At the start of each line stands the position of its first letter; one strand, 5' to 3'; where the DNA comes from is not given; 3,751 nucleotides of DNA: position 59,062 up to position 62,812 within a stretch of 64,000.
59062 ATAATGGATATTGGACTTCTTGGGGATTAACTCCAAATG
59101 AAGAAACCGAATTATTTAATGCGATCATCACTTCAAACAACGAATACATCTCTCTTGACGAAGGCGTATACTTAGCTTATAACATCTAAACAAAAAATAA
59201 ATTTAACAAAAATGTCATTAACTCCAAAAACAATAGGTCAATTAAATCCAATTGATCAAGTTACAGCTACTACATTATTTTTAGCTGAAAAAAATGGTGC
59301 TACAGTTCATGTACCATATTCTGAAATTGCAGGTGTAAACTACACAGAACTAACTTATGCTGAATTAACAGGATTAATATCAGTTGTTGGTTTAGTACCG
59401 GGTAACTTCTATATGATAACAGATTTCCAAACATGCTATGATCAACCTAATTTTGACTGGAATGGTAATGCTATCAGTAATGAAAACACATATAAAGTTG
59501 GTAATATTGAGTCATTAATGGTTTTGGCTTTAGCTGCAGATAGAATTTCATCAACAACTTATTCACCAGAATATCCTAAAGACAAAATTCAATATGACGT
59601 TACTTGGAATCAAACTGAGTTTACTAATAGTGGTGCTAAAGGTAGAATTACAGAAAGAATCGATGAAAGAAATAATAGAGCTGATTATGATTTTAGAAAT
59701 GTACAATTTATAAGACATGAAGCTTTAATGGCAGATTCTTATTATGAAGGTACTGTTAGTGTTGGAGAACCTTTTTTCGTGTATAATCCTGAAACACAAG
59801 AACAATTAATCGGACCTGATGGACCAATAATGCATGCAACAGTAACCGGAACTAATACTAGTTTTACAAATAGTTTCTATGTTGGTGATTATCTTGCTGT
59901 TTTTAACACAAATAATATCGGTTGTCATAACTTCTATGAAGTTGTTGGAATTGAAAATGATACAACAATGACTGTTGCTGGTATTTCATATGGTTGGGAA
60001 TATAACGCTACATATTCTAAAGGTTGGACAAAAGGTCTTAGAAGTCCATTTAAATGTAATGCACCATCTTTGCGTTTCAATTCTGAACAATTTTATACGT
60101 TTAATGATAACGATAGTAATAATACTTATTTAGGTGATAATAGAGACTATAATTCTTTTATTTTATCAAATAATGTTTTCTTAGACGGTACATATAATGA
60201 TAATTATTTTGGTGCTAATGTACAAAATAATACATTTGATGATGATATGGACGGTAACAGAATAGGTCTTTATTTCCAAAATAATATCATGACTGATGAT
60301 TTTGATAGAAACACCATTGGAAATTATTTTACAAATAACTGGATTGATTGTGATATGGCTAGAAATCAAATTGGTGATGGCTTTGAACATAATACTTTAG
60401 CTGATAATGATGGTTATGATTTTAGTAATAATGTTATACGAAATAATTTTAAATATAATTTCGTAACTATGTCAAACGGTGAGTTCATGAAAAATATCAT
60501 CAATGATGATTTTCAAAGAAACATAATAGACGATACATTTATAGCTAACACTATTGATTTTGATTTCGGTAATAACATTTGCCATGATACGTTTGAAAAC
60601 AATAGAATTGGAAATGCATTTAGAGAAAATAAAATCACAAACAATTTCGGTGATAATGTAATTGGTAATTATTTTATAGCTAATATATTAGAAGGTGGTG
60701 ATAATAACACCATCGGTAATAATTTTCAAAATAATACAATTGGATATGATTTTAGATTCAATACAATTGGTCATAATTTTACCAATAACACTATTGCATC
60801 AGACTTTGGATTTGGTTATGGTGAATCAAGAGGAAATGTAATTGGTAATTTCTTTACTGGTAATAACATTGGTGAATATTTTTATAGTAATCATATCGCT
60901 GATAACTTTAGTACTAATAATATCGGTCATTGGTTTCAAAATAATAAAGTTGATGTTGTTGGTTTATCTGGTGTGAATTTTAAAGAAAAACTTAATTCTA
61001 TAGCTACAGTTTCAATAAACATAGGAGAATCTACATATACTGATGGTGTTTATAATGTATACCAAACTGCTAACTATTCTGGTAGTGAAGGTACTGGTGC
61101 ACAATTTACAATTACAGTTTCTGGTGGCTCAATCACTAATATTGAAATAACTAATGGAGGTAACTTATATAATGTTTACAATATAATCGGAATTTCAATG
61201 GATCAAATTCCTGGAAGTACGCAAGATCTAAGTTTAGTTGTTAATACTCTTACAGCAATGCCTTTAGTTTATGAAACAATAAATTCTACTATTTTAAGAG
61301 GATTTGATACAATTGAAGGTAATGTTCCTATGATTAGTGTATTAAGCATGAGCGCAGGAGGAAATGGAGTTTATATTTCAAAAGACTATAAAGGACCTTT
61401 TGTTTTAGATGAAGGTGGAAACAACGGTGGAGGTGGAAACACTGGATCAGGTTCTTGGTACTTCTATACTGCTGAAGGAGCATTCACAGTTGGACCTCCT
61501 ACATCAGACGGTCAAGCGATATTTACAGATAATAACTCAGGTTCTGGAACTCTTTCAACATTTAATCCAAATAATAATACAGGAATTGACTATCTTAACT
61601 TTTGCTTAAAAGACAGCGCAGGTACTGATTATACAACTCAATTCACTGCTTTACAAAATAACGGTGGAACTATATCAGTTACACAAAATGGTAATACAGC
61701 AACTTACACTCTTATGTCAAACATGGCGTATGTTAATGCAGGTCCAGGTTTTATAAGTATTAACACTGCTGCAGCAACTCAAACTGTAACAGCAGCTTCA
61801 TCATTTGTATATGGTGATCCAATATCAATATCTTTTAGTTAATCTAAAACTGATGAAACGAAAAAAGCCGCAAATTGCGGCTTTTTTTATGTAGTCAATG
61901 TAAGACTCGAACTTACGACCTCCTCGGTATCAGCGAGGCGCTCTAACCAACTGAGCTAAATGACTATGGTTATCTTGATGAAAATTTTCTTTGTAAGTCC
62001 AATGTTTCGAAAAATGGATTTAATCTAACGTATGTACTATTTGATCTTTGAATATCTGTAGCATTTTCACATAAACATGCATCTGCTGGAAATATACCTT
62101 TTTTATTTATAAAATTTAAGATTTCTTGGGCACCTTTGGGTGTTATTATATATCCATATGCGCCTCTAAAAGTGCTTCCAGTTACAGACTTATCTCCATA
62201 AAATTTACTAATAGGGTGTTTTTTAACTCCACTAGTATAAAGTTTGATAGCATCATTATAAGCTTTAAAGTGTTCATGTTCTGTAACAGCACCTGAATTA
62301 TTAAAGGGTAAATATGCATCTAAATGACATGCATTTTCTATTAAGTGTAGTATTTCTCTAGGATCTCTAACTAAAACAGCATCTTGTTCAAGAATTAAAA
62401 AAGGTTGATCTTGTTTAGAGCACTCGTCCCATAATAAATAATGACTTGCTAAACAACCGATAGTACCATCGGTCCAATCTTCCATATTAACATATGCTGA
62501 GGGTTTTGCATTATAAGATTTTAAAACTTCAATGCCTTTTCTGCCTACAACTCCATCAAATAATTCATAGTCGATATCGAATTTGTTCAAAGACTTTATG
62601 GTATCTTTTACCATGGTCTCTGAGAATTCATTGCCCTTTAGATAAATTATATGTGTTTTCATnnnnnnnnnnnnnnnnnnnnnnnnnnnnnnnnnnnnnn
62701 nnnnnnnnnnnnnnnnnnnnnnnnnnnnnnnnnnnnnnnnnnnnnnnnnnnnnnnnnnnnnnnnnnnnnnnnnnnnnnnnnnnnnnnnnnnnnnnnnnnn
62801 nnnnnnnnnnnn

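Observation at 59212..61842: Only large plus-strand gene: beta-helix-like repeat protein bracketed by a bidirectional terminator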

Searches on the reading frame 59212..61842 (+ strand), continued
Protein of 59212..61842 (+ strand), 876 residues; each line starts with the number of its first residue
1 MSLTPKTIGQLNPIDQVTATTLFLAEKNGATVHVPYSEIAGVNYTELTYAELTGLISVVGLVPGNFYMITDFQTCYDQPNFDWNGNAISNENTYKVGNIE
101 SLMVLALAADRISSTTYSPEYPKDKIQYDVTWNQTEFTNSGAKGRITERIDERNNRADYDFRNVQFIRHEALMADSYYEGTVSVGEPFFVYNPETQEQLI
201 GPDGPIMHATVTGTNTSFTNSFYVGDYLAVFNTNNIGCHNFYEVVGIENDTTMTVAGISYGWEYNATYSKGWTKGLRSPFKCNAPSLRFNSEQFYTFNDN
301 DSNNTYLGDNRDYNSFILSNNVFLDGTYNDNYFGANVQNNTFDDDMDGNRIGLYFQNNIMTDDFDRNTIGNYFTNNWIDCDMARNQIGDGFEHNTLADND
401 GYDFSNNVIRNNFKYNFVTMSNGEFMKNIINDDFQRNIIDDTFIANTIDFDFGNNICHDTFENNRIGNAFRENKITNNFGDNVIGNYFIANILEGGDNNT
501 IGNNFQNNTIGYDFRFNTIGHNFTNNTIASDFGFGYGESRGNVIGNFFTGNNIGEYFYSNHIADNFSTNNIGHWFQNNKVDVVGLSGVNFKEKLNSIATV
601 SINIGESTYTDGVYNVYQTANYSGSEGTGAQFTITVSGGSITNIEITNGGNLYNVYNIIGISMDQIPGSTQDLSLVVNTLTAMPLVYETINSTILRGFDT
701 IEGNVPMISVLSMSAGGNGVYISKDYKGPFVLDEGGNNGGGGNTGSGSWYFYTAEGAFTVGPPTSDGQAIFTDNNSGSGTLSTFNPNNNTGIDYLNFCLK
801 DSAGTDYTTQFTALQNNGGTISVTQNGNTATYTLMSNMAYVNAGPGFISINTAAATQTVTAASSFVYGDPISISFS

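Call 88: search_protein_families(library=phrogs, proteins=[L042:3643-5142:+, L042:6271-7446:+, L042:7450-8007:+, L042:8067-8891:+, L042:8964-9719:+, L042:9710-11893:+, L042:12500-13132:+, L042:13145-14989:+, L042:15397-17358:+, L042:18189-20261:+], max_evalue=0.001)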
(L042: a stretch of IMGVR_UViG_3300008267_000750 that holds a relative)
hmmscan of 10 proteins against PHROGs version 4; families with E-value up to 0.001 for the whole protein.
L042:3643-5142:+ (499 aa): 0 families

L042:6271-7446:+ (391 aa): 1 family
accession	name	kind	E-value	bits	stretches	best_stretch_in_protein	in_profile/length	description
phrog_211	-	connector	1.9e-09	37.4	1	12-359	722-964/976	head-tail adaptor Ad2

L042:7450-8007:+ (185 aa): 0 families

L042:8067-8891:+ (274 aa): 0 families

L042:8964-9719:+ (251 aa): 0 families

L042:9710-11893:+ (727 aa): 0 families

L042:12500-13132:+ (210 aa): 0 families

L042:13145-14989:+ (614 aa): 0 families

L042:15397-17358:+ (653 aa): 2 families
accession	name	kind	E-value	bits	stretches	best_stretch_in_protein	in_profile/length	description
phrog_23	-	tail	3.6e-30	106.2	1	3-650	18-337/496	tail sheath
phrog_10581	-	tail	7.8e-06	25.4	1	512-634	632-756/915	tail sheath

L042:18189-20261:+ (690 aa): 2 families
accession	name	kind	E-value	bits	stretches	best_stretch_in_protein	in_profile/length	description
phrog_23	-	tail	6.9e-51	174.5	1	196-687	97-469/496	tail sheath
phrog_10581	-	tail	3.8e-42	145.6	1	473-684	692-913/915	tail sheath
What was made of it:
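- Position between neck and sheath genes in one lineage (call 88) also fits a collar or whisker fibre.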

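Call 106: find_related_loci(query=A1, collection=genome_contigs, flank=8000)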
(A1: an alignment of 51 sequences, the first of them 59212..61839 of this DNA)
Query A1 (876 aa) in genome_contigs; peptide patterns used: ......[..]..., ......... (x = any residue, [..] = any of these).
32 stretches matched a pattern; 2 encode a relative of the query (tblastn E <= 1e-3); 2 distinct loci.
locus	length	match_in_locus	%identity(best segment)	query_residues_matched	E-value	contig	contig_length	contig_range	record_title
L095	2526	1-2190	40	148-696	2e-51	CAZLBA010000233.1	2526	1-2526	MAG TPA_asm: uncultured Beijerinckia sp. isolate SRP193358_co1_606 genome assembly, contig: NODE_137646_length_2526_cov_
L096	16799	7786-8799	30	24-380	3e-20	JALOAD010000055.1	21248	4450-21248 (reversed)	MAG: Candidatus Muiribacterium halophilum isolate SO_2017_LW2 bin 137 scaffold_4500_c2_LW138R_2017, whole genome shotgun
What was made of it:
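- The family is almost absent from cellular genomes (call 106).
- Tried and rejected: A scan of 185,579 species genomes found only 2 MAG contigs (call 106).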

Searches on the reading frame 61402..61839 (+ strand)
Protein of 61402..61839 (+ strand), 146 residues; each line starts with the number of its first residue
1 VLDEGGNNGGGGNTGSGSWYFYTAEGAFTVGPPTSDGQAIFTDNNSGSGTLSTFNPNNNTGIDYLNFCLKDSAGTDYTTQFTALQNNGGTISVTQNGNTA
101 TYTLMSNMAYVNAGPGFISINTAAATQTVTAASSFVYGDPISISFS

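Call 52: find_homologous_proteins(query=window:61402-61839:+, max_evalue=0.001)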
Query window:61402-61839:+ (146 aa): 9 proteins with E <= 0.001 among 254 candidates.
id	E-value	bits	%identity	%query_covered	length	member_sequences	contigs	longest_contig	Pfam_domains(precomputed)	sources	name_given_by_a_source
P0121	1.2e-40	157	63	88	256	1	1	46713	-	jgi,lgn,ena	-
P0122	6.0e-39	151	63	92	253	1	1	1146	-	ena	-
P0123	1.7e-37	146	58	95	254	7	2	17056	-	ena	-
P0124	7.9e-30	122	52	88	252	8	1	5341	-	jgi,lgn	jgi:hypothetical protein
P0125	1.1e-29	121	50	91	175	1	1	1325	-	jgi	jgi:hypothetical protein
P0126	3.5e-28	116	53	93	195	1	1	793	-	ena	-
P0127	6.3e-28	115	52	88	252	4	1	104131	-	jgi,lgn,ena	jgi:hypothetical protein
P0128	7.0e-22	96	48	87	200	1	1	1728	-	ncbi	-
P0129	1.7e-11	62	56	47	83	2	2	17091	-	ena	-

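Call 54: find_encoding_contigs(protein=P0121, flank=8000, max_places=2)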
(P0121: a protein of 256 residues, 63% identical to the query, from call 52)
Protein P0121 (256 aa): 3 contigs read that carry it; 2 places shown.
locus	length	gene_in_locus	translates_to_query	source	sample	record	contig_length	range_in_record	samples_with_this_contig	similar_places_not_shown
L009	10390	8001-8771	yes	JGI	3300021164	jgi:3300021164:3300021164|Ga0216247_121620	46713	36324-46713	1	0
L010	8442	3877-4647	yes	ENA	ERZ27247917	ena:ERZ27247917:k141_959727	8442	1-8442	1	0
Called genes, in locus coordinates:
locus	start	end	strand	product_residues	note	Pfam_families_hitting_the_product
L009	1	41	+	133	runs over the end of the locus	-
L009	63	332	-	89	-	-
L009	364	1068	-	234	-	PF00535:Glycos_transf_2, PF10111:Glyco_tranf_2_2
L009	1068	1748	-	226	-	PF00149:Metallophos, PF12850:Metallophos_2 (weak)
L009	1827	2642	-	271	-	PF00152:tRNA-synt_2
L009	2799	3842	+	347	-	PF07953:Toxin_R_bind_N (weak), PF13385:Laminin_G_3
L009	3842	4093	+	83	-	-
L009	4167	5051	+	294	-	-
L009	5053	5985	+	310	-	PF25735:Phage_L5_gp82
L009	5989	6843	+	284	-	-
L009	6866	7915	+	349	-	PF13385:Laminin_G_3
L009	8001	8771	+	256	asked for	-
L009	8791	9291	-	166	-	-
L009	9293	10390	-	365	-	?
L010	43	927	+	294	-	-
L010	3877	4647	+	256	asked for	-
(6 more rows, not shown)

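Call 55: find_encoding_contigs(protein=P0127, flank=8000, max_places=2)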
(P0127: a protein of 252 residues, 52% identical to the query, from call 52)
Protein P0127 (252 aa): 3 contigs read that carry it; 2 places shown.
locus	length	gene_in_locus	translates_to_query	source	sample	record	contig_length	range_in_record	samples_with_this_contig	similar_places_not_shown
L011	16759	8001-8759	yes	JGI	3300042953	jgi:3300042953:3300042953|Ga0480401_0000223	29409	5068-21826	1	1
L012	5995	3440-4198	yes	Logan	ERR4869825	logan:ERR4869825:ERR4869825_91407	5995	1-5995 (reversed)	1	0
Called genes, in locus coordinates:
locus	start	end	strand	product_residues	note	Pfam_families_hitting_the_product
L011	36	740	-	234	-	PF00535:Glycos_transf_2, PF10111:Glyco_tranf_2_2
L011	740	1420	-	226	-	PF00149:Metallophos, PF12850:Metallophos_2 (weak)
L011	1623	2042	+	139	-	-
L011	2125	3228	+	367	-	-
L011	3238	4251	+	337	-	PF13385:Laminin_G_3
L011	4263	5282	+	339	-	PF13385:Laminin_G_3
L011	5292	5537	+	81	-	-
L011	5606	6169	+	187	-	-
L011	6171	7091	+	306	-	PF25735:Phage_L5_gp82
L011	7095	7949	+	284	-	-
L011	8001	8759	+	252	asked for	-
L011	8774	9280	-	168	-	-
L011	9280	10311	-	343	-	-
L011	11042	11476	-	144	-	-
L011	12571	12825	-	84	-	-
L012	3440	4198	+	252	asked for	-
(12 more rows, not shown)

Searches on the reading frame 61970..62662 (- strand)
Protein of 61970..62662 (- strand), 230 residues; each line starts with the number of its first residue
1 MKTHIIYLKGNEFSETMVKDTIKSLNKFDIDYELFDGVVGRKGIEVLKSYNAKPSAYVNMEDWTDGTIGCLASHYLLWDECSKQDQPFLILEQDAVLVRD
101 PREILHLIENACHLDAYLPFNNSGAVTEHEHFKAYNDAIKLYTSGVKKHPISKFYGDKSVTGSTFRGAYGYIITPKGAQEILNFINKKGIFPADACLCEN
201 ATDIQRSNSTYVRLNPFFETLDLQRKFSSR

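Call 7: search_protein_families(library=pfam, proteins=[window:61970-62662:-], max_evalue=0.1)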
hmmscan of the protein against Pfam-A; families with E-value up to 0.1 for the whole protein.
window:61970-62662:- (230 aa): 1 family
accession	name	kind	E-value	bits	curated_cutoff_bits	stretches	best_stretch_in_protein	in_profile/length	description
PF01755.23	Glyco_transf_25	-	2.3e-22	80.3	24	1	23-196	21-198/199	Glycosyltransferase family 25 (LPS biosynthesis protein)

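Call 8: search_protein_families(library=phrogs, proteins=[window:61970-62662:-], max_evalue=0.01)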
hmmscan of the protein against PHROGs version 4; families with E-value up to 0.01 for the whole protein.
window:61970-62662:- (230 aa): 2 families
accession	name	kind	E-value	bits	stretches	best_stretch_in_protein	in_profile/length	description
phrog_61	-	moron, auxiliary metabolic gene and host takeover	1.5e-07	31.7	1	26-129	22-132/689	2OG-Fe(II) oxygenase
phrog_2835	-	moron, auxiliary metabolic gene and host takeover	0.0075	16.6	0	23-98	36-109/280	glucosyltransferase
